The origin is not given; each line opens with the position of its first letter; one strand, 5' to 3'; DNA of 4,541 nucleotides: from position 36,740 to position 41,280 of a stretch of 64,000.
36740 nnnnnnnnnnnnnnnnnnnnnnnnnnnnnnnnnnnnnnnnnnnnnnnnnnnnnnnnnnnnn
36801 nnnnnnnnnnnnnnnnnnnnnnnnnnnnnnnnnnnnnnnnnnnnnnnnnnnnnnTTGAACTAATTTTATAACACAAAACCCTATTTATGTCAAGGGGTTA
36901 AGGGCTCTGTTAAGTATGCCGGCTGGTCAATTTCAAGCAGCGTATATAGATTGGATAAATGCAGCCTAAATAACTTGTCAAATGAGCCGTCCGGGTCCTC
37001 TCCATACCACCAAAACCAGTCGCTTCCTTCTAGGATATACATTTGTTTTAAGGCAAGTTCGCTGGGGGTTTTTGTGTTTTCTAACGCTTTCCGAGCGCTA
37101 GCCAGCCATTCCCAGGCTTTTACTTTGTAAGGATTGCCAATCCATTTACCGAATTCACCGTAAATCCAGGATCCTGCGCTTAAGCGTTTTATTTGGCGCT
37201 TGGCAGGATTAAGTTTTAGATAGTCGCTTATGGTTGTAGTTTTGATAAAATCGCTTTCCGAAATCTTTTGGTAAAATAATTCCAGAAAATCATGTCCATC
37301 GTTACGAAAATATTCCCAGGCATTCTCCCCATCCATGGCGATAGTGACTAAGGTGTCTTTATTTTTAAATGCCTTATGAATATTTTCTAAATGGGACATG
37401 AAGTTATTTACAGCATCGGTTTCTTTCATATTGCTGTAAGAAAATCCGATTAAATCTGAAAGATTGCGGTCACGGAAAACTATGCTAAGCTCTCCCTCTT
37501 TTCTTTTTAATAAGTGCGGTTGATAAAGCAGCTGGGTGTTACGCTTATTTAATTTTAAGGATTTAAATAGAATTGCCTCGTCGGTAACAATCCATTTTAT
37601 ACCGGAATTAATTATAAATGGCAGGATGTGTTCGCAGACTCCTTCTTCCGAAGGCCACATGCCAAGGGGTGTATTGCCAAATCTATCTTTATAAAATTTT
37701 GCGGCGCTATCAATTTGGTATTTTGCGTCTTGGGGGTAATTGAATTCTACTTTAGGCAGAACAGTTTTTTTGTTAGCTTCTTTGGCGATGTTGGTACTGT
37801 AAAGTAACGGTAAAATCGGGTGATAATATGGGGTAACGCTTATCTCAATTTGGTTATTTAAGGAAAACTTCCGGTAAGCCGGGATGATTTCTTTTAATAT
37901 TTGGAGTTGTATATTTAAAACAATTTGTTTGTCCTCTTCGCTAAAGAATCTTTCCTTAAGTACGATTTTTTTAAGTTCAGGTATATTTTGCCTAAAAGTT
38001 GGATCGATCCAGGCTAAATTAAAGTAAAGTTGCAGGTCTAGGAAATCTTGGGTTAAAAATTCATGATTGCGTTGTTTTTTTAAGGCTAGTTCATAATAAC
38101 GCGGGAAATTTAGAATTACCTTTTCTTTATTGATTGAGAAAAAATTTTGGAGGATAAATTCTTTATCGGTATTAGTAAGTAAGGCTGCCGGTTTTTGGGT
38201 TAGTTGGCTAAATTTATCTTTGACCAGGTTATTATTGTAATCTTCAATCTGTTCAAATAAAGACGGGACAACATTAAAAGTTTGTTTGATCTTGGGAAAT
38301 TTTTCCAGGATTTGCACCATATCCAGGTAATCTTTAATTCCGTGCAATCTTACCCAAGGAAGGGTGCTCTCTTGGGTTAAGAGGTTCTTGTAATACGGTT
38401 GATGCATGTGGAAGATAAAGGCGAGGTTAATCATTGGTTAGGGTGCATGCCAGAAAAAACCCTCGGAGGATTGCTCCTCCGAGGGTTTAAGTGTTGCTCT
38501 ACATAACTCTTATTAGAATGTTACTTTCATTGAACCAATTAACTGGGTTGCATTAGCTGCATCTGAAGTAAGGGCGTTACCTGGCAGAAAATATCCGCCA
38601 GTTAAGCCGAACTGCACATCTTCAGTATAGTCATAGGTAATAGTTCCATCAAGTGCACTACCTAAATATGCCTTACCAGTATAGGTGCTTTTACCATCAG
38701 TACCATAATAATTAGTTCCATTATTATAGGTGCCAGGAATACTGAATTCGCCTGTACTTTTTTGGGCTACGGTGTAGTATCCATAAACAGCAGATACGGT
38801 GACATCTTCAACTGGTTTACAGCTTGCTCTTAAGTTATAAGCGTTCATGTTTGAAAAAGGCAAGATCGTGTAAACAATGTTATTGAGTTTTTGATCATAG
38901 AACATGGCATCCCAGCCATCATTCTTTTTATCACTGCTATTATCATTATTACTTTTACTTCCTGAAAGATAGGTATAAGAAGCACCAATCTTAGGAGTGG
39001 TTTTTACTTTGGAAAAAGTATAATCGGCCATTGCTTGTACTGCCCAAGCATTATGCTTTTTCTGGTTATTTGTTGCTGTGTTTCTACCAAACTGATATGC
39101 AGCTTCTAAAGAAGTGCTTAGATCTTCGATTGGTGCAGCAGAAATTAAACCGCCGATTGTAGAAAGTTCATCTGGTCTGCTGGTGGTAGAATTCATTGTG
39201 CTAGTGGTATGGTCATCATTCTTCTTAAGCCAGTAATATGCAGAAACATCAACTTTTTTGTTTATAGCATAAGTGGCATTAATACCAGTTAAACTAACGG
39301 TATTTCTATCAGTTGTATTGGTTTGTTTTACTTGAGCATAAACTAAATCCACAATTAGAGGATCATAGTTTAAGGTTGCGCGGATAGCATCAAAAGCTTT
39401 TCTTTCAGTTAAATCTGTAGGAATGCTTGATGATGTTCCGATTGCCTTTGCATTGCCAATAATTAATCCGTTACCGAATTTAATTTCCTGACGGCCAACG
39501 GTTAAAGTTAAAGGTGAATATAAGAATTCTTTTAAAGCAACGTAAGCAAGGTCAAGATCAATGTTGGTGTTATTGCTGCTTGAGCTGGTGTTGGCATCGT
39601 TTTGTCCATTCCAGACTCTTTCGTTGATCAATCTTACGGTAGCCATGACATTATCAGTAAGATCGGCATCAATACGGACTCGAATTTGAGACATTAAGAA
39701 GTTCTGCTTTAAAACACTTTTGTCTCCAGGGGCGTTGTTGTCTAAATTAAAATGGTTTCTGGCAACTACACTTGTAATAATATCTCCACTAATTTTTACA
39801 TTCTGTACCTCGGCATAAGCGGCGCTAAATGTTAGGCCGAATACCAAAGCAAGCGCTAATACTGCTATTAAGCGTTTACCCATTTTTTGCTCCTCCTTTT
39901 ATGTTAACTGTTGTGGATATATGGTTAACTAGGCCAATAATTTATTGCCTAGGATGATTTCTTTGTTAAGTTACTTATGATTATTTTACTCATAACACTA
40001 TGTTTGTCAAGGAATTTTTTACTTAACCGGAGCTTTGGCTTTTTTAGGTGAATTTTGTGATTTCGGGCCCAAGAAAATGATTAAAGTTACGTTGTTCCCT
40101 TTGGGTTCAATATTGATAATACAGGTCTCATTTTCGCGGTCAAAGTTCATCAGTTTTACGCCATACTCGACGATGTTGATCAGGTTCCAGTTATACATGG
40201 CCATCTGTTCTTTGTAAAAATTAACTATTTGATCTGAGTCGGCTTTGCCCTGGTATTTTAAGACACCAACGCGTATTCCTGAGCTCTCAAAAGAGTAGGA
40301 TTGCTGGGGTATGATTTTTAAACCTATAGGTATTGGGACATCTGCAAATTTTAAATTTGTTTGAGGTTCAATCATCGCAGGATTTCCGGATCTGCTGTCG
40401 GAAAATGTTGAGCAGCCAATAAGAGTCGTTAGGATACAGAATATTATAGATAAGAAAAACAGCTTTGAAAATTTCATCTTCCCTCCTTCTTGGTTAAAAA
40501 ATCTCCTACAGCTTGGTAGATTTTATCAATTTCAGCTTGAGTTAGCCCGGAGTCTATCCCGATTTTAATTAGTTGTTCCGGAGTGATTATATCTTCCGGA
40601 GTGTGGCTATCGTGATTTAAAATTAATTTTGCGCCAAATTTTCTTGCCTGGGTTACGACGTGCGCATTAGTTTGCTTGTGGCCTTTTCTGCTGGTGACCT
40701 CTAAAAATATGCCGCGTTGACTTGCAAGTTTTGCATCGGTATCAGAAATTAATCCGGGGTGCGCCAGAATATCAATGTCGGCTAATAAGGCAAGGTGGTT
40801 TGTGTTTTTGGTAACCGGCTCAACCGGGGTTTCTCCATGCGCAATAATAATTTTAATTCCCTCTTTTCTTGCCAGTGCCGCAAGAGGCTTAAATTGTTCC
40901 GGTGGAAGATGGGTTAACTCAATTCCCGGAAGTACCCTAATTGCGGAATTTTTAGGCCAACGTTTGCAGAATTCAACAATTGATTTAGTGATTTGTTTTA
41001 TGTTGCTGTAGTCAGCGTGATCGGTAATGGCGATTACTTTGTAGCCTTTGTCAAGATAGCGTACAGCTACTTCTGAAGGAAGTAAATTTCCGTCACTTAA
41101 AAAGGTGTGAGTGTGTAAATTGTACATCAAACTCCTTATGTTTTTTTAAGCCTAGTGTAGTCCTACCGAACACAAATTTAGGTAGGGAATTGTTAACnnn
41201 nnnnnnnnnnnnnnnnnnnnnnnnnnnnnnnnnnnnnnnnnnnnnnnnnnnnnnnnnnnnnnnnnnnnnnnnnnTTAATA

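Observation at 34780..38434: ParA/MinD ATPase fused to a glycogen-binding module (CBM48) in an operon with a GH57 enzyme: candidate glycogen-granule positioning system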

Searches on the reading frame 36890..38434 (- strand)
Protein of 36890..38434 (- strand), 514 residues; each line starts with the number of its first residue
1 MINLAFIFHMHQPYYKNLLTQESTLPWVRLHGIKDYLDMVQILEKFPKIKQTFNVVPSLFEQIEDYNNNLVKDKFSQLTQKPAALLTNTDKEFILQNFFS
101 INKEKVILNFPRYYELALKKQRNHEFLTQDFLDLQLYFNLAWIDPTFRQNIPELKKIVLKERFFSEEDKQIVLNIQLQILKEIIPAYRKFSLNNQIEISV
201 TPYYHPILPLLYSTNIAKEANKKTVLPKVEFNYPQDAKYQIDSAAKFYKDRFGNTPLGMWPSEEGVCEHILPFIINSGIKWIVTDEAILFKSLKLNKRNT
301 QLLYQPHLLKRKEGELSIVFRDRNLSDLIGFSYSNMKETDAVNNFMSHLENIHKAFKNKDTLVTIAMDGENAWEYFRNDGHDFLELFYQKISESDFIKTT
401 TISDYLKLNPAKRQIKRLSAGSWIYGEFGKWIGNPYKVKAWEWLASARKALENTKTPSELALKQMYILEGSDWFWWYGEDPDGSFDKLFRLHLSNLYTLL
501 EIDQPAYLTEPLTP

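Call 3: search_protein_families(library=pfam, proteins=[window:36890-38434:-], max_evalue=0.01)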
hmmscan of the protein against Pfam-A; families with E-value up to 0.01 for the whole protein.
window:36890-38434:- (514 aa): 1 family
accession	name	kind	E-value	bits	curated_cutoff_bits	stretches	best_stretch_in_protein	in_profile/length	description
PF03065.20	Glyco_hydro_57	-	1.7e-62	211.8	21.2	1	5-414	1-287/291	Glycosyl hydrolase family 57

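Call 4: search_protein_families(library=ncbifam, proteins=[window:36890-38434:-], max_evalue=0.01)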
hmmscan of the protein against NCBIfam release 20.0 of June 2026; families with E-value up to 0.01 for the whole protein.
window:36890-38434:- (514 aa): 0 families

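Call 66: search_solved_structures(query=window:36890-38434:-, max_evalue=0.00001)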
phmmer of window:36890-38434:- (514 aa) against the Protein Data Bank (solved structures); distinct sequences matched with E-value up to 0.00001: 8.
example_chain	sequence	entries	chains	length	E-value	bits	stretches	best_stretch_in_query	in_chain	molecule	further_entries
9jlq_A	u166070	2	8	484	2.4e-84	287.1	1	4-493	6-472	Glycoside hydrolase family 57 N-terminal domain-containing protein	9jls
9kyq_B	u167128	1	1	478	2.6e-84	287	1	4-491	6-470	Glycoside hydrolase family 57 N-terminal domain-containing protein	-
9iht_A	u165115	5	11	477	2.6e-84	287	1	4-491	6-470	Glycoside hydrolase family 57 N-terminal domain-containing protein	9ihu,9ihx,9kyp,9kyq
9jlr_A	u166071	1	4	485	6e-84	285.8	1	4-493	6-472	Glycoside hydrolase family 57 N-terminal domain-containing protein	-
9jlv_A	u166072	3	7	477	6.6e-84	285.7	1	4-491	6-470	Glycoside hydrolase family 57 N-terminal domain-containing protein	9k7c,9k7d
8zyi_A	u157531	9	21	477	1.4e-83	284.6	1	4-491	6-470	Glycoside hydrolase family 57 N-terminal domain-containing protein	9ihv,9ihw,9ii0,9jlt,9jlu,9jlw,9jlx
9ii1_A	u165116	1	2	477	3.3e-83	283.4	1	4-491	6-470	Glycoside hydrolase family 57 N-terminal domain-containing protein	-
7e1y_A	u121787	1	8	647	5e-15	58.4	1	177-442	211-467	Glycoside hydrolase, family 57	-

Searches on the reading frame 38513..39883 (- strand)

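Call 3: search_protein_families(library=pfam, proteins=[window:38513-39883:-], max_evalue=0.01)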
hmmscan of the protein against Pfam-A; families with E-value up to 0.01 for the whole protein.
window:38513-39883:- (456 aa): 1 family
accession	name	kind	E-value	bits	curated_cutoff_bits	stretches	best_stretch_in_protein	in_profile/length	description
PF13372.12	Alginate_exp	-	9.9e-32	110.6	25.2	1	51-442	20-385/395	Alginate export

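Call 4: search_protein_families(library=ncbifam, proteins=[window:38513-39883:-], max_evalue=0.01)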
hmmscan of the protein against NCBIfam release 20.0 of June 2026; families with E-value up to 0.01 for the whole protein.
window:38513-39883:- (456 aa): 0 families

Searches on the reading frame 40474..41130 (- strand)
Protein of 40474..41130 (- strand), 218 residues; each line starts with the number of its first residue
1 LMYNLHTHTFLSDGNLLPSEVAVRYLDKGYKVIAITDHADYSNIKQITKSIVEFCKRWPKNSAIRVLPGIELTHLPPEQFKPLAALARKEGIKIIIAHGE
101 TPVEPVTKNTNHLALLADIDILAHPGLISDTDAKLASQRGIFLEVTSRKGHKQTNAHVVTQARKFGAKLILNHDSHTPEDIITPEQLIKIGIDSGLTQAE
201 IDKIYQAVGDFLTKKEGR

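Call 3: search_protein_families(library=pfam, proteins=[window:40474-41130:-], max_evalue=0.01)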
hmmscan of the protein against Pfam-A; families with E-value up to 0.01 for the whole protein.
window:40474-41130:- (218 aa): 2 families
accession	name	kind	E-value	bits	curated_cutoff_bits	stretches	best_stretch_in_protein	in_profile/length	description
PF02811.25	PHP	-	3.4e-08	34.4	26.4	1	5-90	2-83/164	PHP domain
PF01876.22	RNase_P_p30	-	1.7e-05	24.8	35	1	21-148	18-146/214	RNase P subunit p30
